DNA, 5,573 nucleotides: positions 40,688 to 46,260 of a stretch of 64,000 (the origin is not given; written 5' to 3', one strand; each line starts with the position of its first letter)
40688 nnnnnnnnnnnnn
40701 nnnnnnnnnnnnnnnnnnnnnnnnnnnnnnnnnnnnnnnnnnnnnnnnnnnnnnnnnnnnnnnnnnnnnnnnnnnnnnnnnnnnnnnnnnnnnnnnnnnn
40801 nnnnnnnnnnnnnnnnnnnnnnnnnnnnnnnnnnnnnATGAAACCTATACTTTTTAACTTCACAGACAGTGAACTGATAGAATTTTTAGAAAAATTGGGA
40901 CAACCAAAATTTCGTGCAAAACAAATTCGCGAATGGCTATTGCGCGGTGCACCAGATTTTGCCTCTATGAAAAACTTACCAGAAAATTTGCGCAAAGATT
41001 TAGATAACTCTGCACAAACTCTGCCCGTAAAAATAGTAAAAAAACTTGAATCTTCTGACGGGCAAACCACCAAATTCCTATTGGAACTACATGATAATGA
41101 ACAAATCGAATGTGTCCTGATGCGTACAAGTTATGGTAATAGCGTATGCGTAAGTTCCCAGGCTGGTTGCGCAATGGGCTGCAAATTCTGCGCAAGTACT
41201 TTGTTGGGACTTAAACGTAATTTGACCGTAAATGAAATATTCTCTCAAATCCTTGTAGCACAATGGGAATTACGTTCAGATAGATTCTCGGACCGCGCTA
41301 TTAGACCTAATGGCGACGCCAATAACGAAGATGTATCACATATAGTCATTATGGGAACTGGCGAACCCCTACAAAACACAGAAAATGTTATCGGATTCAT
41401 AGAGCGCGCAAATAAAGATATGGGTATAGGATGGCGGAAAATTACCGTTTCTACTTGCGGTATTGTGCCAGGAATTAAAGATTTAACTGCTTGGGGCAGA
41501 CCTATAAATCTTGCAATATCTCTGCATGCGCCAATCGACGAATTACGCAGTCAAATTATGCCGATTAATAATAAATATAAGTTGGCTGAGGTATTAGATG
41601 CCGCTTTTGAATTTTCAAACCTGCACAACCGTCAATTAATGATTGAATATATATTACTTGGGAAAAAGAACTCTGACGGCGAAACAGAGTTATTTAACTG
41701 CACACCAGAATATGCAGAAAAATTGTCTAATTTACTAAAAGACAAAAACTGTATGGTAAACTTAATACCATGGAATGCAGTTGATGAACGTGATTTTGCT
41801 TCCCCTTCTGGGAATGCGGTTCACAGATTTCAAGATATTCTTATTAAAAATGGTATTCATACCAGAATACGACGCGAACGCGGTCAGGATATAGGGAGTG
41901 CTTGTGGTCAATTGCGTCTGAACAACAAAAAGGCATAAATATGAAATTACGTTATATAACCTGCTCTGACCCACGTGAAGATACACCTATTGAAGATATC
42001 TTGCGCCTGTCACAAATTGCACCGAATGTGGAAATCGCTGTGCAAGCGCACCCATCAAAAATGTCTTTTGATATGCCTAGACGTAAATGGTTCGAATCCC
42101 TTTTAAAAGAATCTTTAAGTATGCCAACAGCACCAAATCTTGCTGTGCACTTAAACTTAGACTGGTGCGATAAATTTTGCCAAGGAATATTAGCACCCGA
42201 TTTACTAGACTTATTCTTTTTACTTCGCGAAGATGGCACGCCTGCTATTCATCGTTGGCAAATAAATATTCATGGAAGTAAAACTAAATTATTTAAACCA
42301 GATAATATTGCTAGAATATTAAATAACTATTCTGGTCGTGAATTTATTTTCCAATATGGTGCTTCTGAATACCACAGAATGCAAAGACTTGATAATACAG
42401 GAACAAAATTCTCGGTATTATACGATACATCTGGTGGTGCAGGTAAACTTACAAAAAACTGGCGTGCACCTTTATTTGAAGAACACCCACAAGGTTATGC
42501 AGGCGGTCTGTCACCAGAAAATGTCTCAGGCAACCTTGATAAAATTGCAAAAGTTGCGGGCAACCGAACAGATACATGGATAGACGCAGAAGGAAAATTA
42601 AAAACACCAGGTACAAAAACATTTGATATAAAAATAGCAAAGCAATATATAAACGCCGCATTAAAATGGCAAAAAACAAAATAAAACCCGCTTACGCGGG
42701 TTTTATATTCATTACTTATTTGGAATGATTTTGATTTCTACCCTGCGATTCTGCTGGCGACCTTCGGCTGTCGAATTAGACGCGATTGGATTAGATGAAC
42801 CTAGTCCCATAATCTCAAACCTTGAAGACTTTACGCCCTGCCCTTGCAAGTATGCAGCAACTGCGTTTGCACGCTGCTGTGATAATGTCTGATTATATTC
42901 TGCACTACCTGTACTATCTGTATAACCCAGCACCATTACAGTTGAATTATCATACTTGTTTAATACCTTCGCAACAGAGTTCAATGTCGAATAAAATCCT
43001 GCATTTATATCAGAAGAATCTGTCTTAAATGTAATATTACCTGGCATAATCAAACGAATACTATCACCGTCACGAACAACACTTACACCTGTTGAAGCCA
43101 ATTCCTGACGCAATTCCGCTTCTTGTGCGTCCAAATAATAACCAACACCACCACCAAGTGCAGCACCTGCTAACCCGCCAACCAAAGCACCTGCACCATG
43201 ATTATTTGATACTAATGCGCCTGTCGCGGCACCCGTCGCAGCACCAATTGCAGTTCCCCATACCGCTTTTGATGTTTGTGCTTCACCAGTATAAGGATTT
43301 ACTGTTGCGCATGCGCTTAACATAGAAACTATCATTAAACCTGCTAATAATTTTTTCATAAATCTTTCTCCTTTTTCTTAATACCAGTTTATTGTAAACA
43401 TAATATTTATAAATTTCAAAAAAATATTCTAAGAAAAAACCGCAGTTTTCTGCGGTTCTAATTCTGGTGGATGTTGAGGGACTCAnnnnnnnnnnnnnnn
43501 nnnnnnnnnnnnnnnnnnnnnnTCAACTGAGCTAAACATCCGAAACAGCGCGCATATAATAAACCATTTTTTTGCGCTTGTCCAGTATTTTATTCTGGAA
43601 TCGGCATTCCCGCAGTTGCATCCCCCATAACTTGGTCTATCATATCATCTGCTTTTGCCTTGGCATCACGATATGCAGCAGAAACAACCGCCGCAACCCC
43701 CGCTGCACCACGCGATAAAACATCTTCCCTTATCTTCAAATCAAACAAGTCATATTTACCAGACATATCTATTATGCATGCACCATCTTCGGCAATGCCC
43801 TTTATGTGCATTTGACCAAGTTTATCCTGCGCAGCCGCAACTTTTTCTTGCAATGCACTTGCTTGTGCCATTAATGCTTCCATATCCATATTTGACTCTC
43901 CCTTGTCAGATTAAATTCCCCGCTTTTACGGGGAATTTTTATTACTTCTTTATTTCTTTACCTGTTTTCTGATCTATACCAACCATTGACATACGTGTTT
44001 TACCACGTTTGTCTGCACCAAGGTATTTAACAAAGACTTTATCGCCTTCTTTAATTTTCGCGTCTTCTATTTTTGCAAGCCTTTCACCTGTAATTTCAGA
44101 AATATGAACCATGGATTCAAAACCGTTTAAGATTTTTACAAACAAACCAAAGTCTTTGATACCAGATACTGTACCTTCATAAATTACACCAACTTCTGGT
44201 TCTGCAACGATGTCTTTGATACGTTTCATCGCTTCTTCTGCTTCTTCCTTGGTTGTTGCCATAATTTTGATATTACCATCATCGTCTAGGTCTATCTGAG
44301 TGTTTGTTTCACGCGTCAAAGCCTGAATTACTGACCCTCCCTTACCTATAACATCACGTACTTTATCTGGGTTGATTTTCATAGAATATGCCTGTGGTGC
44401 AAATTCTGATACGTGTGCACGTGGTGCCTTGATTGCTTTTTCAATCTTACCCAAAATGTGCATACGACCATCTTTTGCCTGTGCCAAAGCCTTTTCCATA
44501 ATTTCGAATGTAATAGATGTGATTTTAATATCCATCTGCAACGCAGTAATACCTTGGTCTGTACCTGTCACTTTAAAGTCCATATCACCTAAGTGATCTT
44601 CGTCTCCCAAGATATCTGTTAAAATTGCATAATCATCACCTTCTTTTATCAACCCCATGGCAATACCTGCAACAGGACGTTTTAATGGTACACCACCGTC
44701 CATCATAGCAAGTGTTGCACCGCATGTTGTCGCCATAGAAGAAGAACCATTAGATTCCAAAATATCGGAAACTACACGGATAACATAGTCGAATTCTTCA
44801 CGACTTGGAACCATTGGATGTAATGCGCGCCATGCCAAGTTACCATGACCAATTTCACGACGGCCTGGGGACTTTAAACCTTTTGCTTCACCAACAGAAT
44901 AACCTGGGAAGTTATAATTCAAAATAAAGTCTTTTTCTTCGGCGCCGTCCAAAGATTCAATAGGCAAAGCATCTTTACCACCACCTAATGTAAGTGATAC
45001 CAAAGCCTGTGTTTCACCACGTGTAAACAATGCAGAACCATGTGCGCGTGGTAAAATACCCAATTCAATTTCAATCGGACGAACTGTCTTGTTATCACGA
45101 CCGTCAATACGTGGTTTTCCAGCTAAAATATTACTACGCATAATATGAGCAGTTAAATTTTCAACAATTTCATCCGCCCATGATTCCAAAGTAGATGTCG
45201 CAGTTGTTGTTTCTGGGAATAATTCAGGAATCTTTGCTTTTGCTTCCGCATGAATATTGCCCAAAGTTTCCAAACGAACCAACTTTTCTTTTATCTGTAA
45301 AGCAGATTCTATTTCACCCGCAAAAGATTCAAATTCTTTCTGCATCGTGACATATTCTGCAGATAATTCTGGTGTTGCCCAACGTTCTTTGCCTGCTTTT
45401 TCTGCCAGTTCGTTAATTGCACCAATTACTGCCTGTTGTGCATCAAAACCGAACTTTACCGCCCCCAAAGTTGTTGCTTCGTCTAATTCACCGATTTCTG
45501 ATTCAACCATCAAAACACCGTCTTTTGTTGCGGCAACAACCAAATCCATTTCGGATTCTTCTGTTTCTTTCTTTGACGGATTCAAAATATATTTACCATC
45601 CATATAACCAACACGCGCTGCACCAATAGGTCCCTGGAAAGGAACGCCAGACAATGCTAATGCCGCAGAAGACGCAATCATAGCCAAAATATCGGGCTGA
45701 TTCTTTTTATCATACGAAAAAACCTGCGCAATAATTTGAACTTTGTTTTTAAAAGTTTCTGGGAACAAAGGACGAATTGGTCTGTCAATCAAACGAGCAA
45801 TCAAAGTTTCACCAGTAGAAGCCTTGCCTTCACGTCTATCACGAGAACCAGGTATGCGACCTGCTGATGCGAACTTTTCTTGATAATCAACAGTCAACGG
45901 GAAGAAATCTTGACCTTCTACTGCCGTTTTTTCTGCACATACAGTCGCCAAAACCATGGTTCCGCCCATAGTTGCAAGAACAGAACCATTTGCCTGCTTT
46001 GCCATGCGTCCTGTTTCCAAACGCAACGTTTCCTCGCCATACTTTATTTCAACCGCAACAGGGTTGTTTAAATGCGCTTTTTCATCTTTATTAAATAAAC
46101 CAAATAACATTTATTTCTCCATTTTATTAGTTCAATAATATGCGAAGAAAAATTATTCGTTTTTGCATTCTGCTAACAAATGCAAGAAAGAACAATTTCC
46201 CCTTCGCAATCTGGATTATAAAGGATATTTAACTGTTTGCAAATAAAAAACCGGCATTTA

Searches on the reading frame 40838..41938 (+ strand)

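Call 86: search_protein_families(library=pfam, proteins=[window:40838-41938:+], max_evalue=0.001)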
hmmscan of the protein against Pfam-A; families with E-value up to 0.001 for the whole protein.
window:40838-41938:+ (366 aa): 2 families
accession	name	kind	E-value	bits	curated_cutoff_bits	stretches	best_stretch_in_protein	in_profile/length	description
PF21016.3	RlmN_N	-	6e-12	45.6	24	1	5-59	3-58/60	Ribosomal RNA large subunit methyltransferase N-terminal domain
PF04055.27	Radical_SAM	-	3.6e-09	37.5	29.5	1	106-263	2-140/166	Radical SAM superfamily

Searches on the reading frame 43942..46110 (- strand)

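Call 10: search_protein_families(library=pfam, proteins=[window:43942-46110:-], max_evalue=0.01)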
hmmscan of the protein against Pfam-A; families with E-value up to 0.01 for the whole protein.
window:43942-46110:- (722 aa): 7 families
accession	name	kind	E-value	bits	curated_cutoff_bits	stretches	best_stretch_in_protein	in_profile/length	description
PF01138.27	RNase_PH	-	1.3e-58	197.5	25.5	2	29-157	5-130/130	3' exoribonuclease family, domain 1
PF03725.20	RNase_PH_C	-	1.7e-22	79.6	20.8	2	160-223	1-66/67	3' exoribonuclease family, domain 2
PF03726.19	PNPase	-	5.8e-12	46.4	24.6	1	262-339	9-81/81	Polyribonucleotide nucleotidyltransferase, RNA binding domain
PF00013.35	KH_1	-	1.3e-11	44.5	21.5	1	576-632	3-65/66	KH domain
PF00575.29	S1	-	1.3e-10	41.9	22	1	637-706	1-70/74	S1 RNA binding domain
PF22675.2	KH-I_KHDC4-BBP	-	0.0029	17.8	30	0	584-628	8-52/76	KHDC4/BBP-like, KH-domain type I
PF07650.23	KH_2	-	0.0053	17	22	0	573-616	25-68/78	KH domain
